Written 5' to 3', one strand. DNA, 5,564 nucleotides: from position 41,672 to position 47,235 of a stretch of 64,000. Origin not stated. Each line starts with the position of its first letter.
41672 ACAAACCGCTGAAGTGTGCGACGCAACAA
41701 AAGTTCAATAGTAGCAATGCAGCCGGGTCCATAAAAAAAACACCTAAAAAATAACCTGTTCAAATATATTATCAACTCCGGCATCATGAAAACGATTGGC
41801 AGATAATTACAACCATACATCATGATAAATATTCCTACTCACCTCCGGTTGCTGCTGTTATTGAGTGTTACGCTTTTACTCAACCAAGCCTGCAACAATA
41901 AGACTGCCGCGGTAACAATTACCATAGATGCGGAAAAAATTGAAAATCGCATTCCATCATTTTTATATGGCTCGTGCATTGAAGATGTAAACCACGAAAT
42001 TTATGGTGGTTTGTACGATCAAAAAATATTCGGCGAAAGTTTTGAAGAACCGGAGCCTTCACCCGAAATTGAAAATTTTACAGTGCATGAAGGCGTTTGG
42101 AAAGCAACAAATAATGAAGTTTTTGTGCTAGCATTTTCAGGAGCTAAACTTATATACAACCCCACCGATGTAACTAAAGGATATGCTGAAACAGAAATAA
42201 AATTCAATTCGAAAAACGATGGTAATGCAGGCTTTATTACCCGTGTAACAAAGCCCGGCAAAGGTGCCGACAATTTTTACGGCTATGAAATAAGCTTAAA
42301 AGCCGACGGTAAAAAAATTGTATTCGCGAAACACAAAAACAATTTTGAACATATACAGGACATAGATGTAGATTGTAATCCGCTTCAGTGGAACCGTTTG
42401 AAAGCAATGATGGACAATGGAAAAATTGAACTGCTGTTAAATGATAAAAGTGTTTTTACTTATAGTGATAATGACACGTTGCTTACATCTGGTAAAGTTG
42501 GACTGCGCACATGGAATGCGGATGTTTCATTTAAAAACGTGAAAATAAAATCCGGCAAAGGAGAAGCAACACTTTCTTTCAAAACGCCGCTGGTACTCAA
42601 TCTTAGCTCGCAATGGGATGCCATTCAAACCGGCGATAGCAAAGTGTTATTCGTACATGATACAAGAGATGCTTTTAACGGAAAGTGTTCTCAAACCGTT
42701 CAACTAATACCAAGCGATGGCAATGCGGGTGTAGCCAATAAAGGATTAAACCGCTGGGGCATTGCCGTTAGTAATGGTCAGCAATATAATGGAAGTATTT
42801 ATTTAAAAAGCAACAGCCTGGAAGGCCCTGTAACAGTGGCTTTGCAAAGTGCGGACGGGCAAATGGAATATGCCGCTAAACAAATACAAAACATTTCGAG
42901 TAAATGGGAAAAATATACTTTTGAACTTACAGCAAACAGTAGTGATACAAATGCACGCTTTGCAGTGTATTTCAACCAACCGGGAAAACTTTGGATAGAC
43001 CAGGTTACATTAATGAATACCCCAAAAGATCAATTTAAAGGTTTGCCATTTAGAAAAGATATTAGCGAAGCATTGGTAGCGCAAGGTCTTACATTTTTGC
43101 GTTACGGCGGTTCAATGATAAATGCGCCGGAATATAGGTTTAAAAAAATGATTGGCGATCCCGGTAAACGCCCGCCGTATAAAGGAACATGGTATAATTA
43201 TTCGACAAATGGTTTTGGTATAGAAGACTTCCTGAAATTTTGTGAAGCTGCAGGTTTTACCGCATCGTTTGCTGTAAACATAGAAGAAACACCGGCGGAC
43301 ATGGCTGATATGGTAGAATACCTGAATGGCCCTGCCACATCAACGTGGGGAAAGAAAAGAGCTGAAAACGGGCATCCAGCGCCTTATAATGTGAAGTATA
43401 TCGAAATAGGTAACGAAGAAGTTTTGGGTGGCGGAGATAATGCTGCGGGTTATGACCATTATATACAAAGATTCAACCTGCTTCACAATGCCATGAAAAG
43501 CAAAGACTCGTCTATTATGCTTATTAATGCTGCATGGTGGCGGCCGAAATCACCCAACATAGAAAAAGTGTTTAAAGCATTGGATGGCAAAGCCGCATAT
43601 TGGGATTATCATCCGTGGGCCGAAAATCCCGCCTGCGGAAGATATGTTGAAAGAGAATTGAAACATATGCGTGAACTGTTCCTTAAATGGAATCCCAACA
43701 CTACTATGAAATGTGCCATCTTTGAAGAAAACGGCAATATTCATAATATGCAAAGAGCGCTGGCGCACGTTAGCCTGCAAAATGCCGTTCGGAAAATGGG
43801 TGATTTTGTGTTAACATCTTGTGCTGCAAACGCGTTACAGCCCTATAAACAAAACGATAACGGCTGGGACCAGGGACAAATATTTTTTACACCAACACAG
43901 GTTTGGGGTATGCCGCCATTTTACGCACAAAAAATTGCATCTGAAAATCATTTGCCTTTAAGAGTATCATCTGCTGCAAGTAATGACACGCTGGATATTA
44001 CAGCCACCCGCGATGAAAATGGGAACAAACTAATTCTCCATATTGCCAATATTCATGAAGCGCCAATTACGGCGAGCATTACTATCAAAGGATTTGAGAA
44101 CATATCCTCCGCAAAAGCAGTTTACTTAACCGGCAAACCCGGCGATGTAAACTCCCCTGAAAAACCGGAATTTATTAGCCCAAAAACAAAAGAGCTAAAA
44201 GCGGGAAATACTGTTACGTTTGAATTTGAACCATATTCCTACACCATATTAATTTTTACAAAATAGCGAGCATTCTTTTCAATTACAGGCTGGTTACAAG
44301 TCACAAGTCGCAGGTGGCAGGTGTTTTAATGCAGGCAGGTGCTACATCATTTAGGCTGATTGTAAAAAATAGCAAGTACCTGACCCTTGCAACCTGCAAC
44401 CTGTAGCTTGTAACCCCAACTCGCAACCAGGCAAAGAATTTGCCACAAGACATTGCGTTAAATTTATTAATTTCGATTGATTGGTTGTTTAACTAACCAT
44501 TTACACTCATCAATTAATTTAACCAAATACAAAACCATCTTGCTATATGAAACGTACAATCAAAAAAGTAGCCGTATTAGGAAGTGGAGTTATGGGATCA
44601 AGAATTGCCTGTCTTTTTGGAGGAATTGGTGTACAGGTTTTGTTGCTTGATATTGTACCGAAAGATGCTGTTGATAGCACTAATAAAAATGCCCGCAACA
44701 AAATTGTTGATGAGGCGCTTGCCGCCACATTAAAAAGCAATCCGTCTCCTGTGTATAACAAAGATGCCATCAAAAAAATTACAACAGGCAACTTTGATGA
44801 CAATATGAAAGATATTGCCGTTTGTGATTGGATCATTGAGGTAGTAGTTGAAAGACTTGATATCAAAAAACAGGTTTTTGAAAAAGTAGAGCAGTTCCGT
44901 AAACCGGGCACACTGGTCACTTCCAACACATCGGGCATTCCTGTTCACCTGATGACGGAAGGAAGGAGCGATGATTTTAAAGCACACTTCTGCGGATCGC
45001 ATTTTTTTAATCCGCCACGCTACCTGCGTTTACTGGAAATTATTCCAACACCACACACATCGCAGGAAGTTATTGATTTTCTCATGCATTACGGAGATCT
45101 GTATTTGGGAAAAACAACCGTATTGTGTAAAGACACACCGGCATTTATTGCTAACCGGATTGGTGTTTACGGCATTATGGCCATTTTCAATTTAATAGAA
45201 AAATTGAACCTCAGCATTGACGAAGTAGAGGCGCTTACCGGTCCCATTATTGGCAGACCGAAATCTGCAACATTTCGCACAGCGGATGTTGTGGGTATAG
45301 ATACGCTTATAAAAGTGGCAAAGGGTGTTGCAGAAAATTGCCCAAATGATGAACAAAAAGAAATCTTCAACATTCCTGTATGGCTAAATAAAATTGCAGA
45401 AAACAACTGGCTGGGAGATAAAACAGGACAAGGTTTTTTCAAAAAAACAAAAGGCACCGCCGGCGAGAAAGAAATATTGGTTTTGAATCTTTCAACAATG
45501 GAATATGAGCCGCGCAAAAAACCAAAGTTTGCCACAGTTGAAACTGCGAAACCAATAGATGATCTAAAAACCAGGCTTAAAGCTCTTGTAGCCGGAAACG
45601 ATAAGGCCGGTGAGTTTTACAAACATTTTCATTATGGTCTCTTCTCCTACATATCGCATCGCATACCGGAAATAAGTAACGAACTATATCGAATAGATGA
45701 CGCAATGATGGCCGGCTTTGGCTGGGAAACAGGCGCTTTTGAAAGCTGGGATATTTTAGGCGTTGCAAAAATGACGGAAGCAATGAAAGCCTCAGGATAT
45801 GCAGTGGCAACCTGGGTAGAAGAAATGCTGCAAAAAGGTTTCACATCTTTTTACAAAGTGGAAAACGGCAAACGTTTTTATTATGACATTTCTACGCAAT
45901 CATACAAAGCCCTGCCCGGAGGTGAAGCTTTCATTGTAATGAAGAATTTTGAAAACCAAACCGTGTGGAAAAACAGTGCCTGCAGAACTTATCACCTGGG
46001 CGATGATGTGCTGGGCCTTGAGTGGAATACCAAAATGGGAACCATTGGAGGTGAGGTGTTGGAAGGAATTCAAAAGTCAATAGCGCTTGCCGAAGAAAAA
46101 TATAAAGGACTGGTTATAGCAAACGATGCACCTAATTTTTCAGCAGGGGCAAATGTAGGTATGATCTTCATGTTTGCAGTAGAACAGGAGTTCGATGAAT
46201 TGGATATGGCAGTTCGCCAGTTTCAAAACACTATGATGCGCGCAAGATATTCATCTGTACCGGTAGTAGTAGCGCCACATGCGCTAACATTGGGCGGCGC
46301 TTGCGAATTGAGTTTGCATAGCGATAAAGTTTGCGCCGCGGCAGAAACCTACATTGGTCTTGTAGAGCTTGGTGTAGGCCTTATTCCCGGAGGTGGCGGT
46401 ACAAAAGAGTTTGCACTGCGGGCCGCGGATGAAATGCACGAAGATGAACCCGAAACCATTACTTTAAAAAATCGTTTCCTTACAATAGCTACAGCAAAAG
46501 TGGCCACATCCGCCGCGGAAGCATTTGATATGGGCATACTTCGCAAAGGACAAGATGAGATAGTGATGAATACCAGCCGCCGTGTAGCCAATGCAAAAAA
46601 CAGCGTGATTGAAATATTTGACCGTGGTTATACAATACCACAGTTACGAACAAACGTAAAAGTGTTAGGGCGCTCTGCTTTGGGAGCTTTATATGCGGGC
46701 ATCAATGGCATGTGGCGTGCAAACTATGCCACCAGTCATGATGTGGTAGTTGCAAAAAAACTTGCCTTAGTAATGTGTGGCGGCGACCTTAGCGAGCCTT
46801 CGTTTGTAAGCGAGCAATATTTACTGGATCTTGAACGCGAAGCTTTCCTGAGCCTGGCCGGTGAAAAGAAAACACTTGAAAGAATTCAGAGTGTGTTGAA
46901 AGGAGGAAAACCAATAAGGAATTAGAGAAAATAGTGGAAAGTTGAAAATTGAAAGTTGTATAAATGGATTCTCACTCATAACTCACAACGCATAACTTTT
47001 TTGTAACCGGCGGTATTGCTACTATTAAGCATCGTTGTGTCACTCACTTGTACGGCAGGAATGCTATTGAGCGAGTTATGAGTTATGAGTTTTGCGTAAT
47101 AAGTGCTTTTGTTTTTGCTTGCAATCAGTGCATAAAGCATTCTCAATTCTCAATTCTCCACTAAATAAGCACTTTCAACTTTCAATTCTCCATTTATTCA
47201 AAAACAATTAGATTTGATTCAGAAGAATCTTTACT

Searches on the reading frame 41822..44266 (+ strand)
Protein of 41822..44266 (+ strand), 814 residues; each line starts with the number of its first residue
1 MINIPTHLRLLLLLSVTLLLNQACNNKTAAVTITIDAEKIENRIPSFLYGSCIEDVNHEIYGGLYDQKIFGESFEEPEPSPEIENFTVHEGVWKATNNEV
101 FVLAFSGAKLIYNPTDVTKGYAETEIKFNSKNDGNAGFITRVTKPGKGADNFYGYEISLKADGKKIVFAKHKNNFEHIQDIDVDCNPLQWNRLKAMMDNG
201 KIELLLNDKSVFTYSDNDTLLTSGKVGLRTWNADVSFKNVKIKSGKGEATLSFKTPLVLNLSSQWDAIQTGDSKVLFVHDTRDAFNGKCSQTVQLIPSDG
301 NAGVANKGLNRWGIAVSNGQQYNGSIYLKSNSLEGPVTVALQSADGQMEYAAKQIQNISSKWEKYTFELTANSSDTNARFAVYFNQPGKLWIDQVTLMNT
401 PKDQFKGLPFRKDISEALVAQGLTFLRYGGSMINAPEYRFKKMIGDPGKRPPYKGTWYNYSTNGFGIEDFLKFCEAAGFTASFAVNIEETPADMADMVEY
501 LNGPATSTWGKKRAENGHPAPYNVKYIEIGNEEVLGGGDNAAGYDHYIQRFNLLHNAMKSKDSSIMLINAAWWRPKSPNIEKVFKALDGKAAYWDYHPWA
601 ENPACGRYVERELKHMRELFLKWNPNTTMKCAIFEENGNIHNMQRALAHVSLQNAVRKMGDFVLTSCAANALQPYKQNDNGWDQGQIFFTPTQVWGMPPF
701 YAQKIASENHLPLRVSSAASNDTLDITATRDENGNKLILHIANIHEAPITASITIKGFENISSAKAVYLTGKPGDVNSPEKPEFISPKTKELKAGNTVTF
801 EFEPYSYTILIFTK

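Call 10: find_encoding_contigs(protein=window:41822-44266:+, flank=10000, max_places=6)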
Protein window:41822-44266:+ (814 aa): 1 contig read that carries it; 1 place shown.
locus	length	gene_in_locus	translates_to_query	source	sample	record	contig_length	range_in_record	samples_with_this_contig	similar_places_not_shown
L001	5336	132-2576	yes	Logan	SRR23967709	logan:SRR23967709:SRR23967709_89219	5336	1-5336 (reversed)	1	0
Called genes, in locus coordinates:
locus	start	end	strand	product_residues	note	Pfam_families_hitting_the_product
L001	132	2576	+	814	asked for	PF06439:3keto-disac_hyd, PF02018:CBM_4_9 (weak), PF22848:ASD1_dom, PF06964:Alpha-L-AF_C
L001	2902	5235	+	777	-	PF02737:3HCDH_N, PF00725:3HCDH, PF00378:ECH_1 (weak)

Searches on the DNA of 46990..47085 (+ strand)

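Call 47: search_dna_similar(query=window:46990-47085:+, collection=plasmids, mode=distant, max_evalue=0.01)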
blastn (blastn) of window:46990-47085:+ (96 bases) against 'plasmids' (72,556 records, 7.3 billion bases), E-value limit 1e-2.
No match.
